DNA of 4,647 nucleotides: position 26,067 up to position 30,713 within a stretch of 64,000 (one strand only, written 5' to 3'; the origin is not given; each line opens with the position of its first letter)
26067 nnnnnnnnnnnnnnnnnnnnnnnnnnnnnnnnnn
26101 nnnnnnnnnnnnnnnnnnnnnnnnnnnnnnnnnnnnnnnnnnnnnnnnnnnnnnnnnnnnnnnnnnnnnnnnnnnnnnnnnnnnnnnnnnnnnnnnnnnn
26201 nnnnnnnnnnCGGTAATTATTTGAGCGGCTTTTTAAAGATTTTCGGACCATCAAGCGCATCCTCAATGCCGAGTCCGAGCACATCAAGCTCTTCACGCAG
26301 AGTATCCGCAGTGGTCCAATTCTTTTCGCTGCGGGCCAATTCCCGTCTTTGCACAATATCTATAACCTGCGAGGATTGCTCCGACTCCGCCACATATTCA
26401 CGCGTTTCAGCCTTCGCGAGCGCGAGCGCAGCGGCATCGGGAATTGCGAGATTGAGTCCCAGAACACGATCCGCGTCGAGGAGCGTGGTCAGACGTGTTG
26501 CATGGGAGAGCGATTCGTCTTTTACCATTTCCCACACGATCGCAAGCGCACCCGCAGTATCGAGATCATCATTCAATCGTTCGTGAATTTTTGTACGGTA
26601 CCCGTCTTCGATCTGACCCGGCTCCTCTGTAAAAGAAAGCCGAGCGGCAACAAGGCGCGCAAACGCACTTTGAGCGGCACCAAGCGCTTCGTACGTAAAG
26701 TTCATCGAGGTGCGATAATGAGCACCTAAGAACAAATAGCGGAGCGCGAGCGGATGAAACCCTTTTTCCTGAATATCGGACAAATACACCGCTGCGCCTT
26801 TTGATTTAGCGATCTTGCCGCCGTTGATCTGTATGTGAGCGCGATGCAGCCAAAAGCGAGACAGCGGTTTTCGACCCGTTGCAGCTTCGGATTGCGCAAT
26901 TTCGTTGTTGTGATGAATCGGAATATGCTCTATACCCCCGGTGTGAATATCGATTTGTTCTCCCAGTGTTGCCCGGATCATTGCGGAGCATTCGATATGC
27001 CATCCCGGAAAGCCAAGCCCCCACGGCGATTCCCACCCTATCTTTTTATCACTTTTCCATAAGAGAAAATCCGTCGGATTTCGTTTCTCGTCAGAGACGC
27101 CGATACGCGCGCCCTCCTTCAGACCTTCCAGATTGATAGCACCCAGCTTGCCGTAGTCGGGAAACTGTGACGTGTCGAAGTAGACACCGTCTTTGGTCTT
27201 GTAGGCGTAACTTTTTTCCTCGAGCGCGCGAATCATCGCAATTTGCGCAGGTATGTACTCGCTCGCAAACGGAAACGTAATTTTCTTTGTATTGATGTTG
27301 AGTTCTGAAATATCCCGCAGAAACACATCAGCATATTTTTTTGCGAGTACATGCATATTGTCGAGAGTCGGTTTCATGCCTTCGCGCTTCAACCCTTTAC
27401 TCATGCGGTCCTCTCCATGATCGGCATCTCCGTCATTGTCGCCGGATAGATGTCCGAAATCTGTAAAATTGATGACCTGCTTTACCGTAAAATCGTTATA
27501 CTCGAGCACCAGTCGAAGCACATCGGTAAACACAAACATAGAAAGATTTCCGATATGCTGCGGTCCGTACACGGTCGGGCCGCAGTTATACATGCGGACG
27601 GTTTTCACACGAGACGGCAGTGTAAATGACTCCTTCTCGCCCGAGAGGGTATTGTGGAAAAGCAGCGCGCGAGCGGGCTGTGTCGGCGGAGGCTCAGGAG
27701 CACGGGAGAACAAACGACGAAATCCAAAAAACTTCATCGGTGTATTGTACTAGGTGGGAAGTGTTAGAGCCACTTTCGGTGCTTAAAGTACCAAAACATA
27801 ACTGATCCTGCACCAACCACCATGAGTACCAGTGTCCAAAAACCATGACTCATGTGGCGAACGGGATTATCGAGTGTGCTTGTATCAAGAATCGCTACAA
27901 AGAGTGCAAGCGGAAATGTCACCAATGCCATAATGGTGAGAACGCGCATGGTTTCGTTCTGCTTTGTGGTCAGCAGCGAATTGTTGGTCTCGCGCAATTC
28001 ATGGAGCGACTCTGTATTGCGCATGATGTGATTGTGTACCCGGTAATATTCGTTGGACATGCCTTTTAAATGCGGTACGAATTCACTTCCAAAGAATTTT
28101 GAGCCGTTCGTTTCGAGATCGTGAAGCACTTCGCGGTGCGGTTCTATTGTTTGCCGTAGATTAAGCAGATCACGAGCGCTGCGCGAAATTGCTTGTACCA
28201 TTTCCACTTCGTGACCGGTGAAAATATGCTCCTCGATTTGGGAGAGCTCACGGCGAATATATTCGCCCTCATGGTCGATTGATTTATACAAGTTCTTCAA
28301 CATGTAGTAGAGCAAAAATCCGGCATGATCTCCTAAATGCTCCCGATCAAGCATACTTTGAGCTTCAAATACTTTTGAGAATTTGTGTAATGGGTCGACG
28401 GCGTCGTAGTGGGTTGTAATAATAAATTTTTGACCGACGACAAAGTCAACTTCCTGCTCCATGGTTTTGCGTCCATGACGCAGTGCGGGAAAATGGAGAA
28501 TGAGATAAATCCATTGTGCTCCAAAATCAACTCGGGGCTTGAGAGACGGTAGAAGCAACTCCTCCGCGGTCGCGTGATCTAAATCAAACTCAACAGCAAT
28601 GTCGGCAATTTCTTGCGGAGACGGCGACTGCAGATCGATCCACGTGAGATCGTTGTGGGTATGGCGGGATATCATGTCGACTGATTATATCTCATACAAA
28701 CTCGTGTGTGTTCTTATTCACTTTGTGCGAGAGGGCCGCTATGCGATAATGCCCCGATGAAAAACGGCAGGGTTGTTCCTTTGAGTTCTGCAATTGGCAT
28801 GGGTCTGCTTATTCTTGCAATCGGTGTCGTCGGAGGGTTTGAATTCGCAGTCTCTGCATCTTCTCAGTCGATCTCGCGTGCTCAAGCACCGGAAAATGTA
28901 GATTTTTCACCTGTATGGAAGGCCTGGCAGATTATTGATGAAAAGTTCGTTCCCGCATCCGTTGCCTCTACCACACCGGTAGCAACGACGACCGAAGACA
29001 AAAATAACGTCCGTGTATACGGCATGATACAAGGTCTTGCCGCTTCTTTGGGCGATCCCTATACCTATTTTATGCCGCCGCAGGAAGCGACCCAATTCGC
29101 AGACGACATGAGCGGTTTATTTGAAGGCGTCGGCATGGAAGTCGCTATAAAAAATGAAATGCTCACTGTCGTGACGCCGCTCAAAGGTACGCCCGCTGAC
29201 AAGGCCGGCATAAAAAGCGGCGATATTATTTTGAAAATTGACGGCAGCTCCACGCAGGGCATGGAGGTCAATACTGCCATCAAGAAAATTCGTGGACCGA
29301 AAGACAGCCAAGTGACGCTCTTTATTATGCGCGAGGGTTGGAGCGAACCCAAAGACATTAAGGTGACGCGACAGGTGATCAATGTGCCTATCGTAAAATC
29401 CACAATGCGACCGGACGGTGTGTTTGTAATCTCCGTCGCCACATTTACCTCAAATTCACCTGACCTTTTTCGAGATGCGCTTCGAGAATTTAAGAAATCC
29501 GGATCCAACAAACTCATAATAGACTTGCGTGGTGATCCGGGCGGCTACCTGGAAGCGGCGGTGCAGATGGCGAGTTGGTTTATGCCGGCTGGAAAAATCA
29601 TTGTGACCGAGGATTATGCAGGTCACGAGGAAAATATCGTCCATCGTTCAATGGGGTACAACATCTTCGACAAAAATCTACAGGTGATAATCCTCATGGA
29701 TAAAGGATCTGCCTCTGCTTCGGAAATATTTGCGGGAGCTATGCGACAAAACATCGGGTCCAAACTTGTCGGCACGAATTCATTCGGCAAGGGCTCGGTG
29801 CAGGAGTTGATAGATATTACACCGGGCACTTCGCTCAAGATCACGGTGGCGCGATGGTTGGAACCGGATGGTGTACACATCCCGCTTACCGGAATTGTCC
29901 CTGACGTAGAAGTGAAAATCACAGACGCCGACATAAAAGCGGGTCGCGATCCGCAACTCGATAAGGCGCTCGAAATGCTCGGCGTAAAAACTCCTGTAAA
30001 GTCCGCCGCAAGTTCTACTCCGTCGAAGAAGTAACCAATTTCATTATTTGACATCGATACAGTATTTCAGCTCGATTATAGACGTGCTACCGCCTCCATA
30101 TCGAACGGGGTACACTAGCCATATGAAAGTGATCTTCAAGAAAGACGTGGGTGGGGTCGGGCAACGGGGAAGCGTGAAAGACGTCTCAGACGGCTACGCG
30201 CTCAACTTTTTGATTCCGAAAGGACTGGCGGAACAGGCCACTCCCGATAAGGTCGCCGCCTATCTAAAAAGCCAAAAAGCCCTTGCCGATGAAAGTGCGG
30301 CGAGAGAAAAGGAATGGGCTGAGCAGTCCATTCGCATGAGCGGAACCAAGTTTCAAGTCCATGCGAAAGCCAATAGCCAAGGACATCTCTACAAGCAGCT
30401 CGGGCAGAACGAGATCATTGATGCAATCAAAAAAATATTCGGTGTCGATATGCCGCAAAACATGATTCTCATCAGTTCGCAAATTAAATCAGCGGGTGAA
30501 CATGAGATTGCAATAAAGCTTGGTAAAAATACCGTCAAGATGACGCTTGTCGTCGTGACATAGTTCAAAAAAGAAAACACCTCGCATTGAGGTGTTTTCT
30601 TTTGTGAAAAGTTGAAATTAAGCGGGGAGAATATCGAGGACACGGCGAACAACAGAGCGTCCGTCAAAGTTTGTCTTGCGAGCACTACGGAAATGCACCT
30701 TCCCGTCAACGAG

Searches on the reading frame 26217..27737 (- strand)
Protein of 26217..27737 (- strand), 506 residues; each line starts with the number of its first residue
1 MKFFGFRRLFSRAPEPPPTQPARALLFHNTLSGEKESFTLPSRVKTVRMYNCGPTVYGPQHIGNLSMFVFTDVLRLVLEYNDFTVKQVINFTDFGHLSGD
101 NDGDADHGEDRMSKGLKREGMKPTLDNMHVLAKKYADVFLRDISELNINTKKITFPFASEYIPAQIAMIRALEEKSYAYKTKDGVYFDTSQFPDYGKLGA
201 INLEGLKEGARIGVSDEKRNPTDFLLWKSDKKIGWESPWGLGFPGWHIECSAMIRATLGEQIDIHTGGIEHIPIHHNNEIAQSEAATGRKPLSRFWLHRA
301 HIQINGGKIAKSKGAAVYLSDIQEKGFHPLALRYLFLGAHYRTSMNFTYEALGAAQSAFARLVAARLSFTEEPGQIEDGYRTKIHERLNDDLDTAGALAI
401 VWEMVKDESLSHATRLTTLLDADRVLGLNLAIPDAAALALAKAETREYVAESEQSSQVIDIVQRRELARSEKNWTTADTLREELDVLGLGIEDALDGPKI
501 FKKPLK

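Call 56: search_protein_families(library=pfam, proteins=[window:26217-27737:-], max_evalue=0.0001)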
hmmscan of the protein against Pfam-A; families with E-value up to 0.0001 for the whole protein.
window:26217-27737:- (506 aa): 1 family
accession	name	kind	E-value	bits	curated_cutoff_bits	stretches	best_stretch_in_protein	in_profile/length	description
PF01406.26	tRNA-synt_1e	-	1.5e-80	271.2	27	1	42-356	5-300/301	tRNA synthetases class I (C) catalytic domain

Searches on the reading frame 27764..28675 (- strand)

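Call 56: search_protein_families(library=pfam, proteins=[window:27764-28675:-], max_evalue=0.0001)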
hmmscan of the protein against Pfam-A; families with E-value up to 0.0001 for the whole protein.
window:27764-28675:- (303 aa): 1 family
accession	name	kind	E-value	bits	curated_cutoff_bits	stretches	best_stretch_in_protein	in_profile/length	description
PF01544.23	CorA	-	6.1e-41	141.1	27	1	8-298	2-291/292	CorA-like Mg2+ transporter protein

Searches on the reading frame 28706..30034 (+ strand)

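Call 56: search_protein_families(library=pfam, proteins=[window:28706-30034:+], max_evalue=0.0001)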
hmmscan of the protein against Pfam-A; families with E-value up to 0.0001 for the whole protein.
window:28706-30034:+ (442 aa): 4 families
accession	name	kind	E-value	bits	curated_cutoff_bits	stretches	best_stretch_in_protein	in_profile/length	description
PF03572.23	Peptidase_S41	-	1.1e-41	142.6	24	1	241-403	4-165/165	Peptidase family S41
PF17820.7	PDZ_6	-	6.4e-12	45.5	27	1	155-207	2-52/54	PDZ domain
PF00595.29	PDZ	-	5.5e-10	39.9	23.2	1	141-207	11-80/81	PDZ domain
PF13180.12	PDZ_2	-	8.6e-08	32.8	27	1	143-215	4-75/80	PDZ domain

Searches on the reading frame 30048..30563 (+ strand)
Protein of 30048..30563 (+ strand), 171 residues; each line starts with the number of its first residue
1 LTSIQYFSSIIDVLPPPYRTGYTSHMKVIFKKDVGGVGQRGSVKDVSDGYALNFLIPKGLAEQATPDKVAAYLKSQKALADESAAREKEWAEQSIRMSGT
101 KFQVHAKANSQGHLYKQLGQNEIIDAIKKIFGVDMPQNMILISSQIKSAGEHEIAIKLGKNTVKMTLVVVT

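Call 84: search_protein_families(library=pfam, proteins=[window:30048-30563:+], max_evalue=0.001)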
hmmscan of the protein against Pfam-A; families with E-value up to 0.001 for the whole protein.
window:30048-30563:+ (171 aa): 2 families
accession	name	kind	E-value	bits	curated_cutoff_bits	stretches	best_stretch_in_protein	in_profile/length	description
PF01281.25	Ribosomal_L9_N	-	1.7e-19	69.5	20.7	1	26-71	1-46/47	Ribosomal protein L9, N-terminal domain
PF03948.19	Ribosomal_L9_C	-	8.4e-12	45.8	23.2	1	95-170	10-85/86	Ribosomal protein L9, C-terminal domain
